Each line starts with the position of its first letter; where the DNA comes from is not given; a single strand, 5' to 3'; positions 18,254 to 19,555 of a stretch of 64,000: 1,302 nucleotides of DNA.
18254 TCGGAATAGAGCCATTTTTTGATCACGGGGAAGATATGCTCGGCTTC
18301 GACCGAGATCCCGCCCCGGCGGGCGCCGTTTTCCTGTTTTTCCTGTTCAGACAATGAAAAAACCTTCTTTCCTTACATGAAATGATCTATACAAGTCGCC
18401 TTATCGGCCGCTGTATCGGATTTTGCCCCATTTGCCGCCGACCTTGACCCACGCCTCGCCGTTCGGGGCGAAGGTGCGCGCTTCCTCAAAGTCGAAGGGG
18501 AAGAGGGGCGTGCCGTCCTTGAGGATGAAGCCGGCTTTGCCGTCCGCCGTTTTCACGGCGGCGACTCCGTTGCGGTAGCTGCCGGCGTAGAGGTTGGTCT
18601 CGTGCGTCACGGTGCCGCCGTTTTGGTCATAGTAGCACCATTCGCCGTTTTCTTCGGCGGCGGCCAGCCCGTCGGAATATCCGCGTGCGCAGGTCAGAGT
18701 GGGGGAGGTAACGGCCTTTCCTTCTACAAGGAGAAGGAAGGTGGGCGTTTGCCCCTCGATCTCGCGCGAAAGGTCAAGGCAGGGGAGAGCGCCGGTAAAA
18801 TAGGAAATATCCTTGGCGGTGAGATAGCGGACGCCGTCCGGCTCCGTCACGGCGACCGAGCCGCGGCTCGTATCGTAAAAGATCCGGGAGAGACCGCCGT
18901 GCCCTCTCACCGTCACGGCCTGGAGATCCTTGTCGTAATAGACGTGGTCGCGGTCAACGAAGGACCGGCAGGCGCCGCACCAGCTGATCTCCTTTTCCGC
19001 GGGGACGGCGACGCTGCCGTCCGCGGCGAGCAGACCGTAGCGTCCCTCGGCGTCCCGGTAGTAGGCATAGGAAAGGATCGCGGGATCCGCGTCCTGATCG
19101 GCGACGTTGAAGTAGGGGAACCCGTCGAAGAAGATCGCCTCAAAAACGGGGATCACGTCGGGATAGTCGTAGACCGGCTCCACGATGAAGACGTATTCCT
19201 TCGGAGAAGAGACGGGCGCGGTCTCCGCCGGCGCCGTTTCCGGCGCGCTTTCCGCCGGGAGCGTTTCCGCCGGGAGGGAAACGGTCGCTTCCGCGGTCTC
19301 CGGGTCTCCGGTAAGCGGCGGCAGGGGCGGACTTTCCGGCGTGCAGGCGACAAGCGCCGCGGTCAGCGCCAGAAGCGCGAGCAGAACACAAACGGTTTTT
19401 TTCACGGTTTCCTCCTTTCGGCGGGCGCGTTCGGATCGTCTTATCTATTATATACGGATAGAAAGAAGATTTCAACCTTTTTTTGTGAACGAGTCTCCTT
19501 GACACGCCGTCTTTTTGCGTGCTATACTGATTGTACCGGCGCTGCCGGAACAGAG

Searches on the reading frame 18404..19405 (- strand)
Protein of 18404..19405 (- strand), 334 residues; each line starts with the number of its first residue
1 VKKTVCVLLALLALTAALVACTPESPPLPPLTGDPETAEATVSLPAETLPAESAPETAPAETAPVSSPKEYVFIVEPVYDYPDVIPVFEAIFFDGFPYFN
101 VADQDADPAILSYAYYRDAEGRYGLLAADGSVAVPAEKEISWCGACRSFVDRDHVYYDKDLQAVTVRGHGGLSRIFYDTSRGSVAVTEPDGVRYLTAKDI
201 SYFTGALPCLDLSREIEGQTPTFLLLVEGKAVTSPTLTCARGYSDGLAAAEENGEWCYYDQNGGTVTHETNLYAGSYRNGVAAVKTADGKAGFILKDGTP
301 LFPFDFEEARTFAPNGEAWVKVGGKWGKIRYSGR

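Call 86: search_protein_families(library=pfam, proteins=[window:18404-19405:-], max_evalue=0.00001)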
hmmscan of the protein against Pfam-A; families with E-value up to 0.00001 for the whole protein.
window:18404-19405:- (334 aa): 1 family
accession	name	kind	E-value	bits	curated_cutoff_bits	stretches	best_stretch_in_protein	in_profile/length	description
PF14903.11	WG_beta_rep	-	4.8e-11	42.9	25.6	1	292-326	2-35/35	WG containing repeat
